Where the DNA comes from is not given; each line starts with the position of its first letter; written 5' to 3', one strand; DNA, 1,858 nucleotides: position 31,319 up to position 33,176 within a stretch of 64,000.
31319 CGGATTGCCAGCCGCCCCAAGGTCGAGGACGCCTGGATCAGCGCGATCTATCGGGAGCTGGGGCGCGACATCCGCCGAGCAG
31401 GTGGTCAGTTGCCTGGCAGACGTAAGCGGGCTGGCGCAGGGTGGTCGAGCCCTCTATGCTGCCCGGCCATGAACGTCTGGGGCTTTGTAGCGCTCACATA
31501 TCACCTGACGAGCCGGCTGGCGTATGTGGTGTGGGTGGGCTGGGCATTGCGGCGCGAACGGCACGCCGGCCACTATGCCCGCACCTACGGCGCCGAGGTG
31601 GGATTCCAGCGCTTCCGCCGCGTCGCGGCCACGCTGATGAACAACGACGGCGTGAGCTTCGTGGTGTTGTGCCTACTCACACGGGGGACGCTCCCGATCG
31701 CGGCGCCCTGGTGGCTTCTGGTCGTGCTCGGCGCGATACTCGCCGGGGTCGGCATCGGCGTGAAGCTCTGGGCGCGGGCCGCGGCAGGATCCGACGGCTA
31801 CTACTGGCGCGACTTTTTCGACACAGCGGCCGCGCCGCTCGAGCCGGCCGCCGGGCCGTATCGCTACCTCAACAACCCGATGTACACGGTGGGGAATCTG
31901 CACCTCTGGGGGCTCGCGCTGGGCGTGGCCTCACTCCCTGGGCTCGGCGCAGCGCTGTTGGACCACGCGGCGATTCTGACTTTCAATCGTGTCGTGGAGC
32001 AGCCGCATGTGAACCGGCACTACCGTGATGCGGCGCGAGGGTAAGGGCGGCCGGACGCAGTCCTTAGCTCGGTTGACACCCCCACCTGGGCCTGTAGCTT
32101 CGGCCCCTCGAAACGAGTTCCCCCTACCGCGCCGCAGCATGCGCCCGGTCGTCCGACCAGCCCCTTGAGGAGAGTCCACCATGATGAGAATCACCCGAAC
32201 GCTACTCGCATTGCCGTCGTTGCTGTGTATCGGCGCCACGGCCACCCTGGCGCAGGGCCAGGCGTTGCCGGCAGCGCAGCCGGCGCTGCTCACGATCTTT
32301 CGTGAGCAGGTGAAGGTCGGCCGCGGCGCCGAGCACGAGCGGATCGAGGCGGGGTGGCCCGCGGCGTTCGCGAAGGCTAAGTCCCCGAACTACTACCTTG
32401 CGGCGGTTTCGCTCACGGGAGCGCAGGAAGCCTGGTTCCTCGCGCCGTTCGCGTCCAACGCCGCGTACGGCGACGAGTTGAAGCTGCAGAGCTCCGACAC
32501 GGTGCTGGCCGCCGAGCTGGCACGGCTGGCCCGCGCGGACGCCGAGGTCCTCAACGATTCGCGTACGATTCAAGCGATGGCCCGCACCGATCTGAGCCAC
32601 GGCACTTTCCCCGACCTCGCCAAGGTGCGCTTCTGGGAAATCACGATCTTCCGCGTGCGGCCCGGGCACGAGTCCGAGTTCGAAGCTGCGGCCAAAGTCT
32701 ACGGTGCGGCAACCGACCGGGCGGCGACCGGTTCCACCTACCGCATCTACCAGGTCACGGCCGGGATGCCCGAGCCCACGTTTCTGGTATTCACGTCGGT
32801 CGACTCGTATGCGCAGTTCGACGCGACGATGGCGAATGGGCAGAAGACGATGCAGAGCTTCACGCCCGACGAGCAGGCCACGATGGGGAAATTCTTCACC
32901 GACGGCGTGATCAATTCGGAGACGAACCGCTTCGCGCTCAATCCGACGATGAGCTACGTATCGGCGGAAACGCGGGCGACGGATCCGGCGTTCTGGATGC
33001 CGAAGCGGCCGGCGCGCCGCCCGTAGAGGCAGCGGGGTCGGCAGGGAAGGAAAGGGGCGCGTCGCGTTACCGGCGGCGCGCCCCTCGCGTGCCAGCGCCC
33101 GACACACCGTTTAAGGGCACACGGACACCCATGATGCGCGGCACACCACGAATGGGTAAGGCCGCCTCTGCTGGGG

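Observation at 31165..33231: Perfect 45-bp direct repeat of the tRNA-Phe 3' part brackets about 2 kb of cargo, with no integrase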

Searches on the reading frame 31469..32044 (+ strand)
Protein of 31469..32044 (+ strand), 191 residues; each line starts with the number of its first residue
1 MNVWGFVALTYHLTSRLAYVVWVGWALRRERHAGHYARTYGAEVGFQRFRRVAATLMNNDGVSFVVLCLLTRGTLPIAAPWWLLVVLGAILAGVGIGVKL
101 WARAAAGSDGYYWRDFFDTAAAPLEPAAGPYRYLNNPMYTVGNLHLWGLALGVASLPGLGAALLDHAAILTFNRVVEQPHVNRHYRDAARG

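Call 63: search_protein_families(library=pfam, proteins=[window:31469-32044:+], max_evalue=5)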
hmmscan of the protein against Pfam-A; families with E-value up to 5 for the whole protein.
window:31469-32044:+ (191 aa): 2 families
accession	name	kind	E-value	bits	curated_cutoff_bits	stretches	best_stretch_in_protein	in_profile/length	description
PF04191.18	PEMT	-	3.1e-20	73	25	1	85-187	3-104/105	Phospholipid methyltransferase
PF03116.20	NQR2_RnfD_RnfE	-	0.0048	16.8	27.7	1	38-91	50-99/296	NQR2, RnfD, RnfE family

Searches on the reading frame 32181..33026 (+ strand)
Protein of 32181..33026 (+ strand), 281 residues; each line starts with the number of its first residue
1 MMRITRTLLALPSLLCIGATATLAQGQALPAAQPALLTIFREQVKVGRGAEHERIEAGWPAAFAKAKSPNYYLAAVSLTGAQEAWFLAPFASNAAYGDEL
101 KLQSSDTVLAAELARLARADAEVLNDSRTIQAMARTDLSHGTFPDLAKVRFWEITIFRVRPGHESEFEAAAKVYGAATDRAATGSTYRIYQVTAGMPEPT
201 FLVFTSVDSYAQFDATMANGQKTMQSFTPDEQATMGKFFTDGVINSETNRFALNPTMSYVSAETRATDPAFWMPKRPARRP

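Call 8: search_protein_families(library=pfam, proteins=[window:32181-33026:+], max_evalue=0.01)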
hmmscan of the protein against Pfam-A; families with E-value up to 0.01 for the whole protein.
window:32181-33026:+ (281 aa): 0 families

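Call 11: find_encoding_contigs(protein=window:32181-33026:+, flank=10000, max_places=10)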
Protein window:32181-33026:+ (281 aa): no gene with exactly this product is on record in the collection.

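Call 13: find_homologous_proteins(query=window:32181-33026:+)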
Query window:32181-33026:+ (281 aa): 1054 proteins with E <= 0.001 among 8000 candidates; the best 120 are listed.
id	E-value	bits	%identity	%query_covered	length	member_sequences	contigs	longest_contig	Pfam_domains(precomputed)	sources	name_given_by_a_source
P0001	3.2e-166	569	92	100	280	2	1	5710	-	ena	-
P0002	3.0e-163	559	91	100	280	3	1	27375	-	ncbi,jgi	jgi:hypothetical protein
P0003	2.9e-159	546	93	95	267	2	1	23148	-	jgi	jgi:hypothetical protein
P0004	7.3e-153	525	86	100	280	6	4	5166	-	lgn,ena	-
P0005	2.1e-150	517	83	100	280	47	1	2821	-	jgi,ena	-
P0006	4.6e-149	513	82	100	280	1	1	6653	-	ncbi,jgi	jgi:hypothetical protein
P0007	8.4e-147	506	81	100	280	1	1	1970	-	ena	-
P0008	4.4e-146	503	82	100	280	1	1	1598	-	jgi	-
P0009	6.7e-146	503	80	100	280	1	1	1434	-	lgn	-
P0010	7.7e-146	502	81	100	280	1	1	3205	-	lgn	-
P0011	3.1e-145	500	80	100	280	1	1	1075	-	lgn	-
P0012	8.4e-145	499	80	100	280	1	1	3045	-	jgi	jgi:hypothetical protein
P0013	1.6e-144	498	80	100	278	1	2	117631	-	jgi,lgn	jgi:hypothetical protein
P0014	3.3e-144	497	80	100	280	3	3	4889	-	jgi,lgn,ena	-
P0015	5.0e-144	496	81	100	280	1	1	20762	-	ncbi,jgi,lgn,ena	-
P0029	1.8e-135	468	75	100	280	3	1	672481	-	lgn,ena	-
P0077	4.3e-108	379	69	90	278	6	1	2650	PF07978.20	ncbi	-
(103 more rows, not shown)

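Call 19: find_encoding_contigs(protein=P0002, flank=10000, max_places=3)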
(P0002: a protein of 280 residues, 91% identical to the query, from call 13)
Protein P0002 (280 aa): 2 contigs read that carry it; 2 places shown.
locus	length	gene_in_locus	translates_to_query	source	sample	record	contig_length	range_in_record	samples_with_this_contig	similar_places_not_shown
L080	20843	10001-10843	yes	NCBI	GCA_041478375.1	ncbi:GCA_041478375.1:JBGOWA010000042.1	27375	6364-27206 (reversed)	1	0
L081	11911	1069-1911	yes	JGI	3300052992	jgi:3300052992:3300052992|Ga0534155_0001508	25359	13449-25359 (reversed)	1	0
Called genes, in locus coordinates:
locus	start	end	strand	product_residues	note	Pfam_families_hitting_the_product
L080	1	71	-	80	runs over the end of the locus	?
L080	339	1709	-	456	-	PF07980:SusD_RagB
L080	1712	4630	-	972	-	PF13715:CarbopepD_reg_2, PF07715:Plug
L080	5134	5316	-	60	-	-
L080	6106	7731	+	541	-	PF00930:DPPIV_N, PF02129:Peptidase_S15 (weak), PF00756:Esterase (weak), PF12146:Hydrolase_4 (faint), PF00326:Peptidase_S9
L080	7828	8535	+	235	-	PF04972:BON, PF21937:Yop-YscD_ppl_2nd (faint), PF04972:BON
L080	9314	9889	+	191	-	PF04191:PEMT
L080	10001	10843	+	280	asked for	-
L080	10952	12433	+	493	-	PF00232:Glyco_hydro_1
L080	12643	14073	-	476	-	PF00501:AMP-binding, PF27533:CapK_C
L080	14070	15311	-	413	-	PF13439:Glyco_transf_4 (faint), PF20706:GT4-conflict, PF00534:Glycos_transf_1, PF13692:Glyco_trans_1_4, PF13524:Glyco_trans_1_2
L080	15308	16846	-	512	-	PF01943:Polysacc_synt, PF13440:Polysacc_synt_3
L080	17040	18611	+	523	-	-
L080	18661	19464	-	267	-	PF01177:Asp_Glu_race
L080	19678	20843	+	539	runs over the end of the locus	-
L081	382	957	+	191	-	PF04191:PEMT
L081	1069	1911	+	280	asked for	-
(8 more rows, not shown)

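Call 20: find_encoding_contigs(protein=P0003, flank=10000, max_places=3)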
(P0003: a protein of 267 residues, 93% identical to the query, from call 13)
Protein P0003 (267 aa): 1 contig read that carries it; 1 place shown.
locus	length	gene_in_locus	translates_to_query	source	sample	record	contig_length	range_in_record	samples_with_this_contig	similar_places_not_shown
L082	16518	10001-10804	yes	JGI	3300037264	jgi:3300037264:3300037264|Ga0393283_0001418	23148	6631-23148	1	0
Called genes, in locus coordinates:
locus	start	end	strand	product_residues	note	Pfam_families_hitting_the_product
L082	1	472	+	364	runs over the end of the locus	PF16561:AMPK1_CBM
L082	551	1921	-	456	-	PF07980:SusD_RagB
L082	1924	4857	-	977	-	PF13620:CarboxypepD_reg, PF13715:CarbopepD_reg_2, PF07715:Plug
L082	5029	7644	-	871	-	PF13620:CarboxypepD_reg, PF13715:CarbopepD_reg_2 (faint), PF07715:Plug, PF00593:TonB_dep_Rec_b-barrel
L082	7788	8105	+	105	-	PF03551:PadR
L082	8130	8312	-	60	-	-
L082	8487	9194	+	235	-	PF04972:BON, PF21937:Yop-YscD_ppl_2nd (faint), PF04972:BON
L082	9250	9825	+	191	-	PF04191:PEMT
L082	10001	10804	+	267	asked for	-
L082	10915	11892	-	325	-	-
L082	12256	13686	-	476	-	PF00501:AMP-binding, PF27533:CapK_C (weak)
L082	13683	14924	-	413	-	PF13579:Glyco_trans_4_4 (weak), PF20706:GT4-conflict, PF00534:Glycos_transf_1, PF13692:Glyco_trans_1_4, PF13524:Glyco_trans_1_2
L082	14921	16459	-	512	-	PF01943:Polysacc_synt, PF13440:Polysacc_synt_3, PF03023:MurJ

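Call 39: find_encoding_contigs(protein=P0013, flank=8000, max_places=2)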
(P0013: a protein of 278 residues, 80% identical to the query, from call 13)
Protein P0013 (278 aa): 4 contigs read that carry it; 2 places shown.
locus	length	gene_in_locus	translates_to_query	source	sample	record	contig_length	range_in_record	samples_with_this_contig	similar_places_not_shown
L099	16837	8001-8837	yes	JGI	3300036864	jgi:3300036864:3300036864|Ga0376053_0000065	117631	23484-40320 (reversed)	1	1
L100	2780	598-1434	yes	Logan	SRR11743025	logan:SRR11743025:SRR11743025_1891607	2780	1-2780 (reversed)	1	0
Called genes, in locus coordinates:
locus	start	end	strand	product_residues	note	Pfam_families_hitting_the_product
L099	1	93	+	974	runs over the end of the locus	PF13620:CarboxypepD_reg, PF13715:CarbopepD_reg_2, PF07715:Plug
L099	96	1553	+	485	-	-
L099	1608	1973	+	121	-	PF13430:DUF4112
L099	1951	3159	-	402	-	PF00083:Sugar_tr, PF07690:MFS_1, PF12832:MFS_1_like (faint), PF00083:Sugar_tr, PF07690:MFS_1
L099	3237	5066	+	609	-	PF02129:Peptidase_S15, PF00326:Peptidase_S9 (weak), PF08530:PepX_C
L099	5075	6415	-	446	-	PF00202:Aminotran_3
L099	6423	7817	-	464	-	PF04389:Peptidase_M28, PF01546:Peptidase_M20, PF07687:M20_dimer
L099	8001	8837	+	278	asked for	-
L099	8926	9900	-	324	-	PF02353:CMAS, PF05175:MTS, PF13489:Methyltransf_23, PF13847:Methyltransf_31 (weak), PF08241:Methyltransf_11, PF08242:Methyltransf_12, PF13649:Methyltransf_25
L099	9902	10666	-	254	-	PF06966:DUF1295, PF02544:Steroid_dh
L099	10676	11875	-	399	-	PF02353:CMAS, PF13489:Methyltransf_23, PF08241:Methyltransf_11, PF08242:Methyltransf_12, PF13649:Methyltransf_25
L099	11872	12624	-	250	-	PF07103:DUF1365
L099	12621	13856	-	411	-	PF01266:DAO (weak), PF01593:Amino_oxidase, PF13450:NAD_binding_8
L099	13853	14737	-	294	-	PF00487:FA_desaturase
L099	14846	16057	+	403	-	-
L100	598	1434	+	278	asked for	-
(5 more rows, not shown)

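Call 40: find_encoding_contigs(protein=P0029, flank=8000, max_places=2)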
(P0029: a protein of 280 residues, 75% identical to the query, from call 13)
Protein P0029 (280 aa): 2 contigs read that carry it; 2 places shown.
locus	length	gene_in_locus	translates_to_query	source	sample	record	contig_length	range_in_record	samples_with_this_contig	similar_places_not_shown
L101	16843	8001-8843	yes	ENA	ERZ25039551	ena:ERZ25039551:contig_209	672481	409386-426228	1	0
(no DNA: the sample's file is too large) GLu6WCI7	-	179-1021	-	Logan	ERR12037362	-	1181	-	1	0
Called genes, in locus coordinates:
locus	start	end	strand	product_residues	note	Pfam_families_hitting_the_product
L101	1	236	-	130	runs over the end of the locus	-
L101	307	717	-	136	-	PF00903:Glyoxalase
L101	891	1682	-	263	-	-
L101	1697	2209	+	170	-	-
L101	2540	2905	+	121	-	-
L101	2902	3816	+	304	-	-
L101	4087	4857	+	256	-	-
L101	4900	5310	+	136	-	-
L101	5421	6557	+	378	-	PF08448:PAS_4, PF00989:PAS, PF07730:HisKA_3, PF02518:HATPase_c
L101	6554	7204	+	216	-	PF00072:Response_reg, PF00196:GerE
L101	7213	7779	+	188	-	-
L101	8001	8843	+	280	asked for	-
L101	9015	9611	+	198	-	PF00440:TetR_N, PF21993:TetR_C_13_2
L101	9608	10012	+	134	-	PF11528:DUF3224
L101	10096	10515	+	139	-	-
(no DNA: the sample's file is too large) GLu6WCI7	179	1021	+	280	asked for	-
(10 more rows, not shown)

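Call 54: find_encoding_contigs(protein=P0001, flank=10000, max_places=3)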
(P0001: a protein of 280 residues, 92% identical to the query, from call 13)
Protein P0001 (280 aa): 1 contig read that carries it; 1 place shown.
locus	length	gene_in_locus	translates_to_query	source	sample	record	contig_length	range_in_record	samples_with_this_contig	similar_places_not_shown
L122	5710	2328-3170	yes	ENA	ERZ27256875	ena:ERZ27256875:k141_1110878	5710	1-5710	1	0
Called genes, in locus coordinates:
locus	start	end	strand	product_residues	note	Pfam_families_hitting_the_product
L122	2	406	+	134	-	?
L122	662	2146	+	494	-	PF13365:Trypsin_2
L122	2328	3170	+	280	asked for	-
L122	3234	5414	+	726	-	PF00072:Response_reg, PF00990:GGDEF, PF00563:EAL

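Call 63: search_protein_families(library=pfam, proteins=[window:32181-33026:+, L082:10915-11892:-], max_evalue=5)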
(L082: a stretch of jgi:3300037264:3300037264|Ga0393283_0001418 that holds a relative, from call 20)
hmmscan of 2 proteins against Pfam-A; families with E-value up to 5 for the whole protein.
window:32181-33026:+ (281 aa): 1 family
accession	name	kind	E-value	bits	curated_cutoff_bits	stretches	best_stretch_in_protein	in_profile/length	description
PF12120.14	Arr-ms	-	0.049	14.3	25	1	200-263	30-88/99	Rifampin ADP-ribosyl transferase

L082:10915-11892:- (325 aa): 0 families

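Call 67: search_solved_structures(query=window:32181-33026:+, max_evalue=10)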
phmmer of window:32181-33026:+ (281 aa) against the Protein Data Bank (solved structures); distinct sequences matched with E-value up to 10: 0.
